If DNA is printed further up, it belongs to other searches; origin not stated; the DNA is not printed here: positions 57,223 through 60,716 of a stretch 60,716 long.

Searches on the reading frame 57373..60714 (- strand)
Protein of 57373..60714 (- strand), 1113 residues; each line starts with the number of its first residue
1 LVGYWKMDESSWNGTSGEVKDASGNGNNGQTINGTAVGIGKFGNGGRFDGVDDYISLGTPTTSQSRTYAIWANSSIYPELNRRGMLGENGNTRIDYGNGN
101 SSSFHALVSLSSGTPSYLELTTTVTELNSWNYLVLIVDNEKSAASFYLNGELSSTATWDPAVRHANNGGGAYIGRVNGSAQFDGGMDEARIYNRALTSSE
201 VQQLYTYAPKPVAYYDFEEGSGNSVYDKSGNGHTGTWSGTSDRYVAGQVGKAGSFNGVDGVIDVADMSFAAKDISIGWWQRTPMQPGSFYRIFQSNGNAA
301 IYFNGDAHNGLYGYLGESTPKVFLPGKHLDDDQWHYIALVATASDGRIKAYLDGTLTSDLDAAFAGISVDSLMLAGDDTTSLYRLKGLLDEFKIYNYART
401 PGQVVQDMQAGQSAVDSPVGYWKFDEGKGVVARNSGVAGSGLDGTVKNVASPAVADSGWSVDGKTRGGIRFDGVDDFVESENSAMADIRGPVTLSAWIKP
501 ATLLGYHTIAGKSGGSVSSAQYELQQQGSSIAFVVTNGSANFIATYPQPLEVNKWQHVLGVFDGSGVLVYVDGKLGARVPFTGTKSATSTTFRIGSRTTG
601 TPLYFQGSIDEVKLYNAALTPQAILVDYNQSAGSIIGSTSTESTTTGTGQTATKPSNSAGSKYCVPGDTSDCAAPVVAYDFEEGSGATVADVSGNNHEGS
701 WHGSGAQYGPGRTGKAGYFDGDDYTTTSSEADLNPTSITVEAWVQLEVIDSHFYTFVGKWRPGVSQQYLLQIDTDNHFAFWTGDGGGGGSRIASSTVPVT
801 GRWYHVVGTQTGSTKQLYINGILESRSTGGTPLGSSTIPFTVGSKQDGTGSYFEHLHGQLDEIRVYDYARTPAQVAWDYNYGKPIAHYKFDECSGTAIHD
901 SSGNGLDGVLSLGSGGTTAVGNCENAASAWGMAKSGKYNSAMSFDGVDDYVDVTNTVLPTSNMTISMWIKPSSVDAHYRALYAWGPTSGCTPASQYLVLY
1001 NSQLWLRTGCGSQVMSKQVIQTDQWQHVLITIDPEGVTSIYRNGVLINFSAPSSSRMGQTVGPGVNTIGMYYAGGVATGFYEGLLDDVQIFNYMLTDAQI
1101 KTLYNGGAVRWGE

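Call 12: search_protein_families(library=pfam, proteins=[window:57373-60714:-])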
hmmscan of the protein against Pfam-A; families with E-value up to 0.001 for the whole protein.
window:57373-60714:- (1113 aa): 4 families
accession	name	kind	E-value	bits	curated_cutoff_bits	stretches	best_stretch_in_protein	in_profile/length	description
PF13385.13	Laminin_G_3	-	5.1e-115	381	27.6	5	720-876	2-151/151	Concanavalin A-like lectin/glucanases superfamily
PF02973.23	Sialidase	-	1.4e-10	41.4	26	0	112-203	87-183/189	Sialidase, N-terminal domain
PF02210.31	Laminin_G_2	-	2.5e-10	41.3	22.9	0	521-614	22-123/126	Laminin G domain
PF00354.24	Pentaxin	-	9.7e-06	25.8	25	0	1011-1109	71-172/194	Pentaxin family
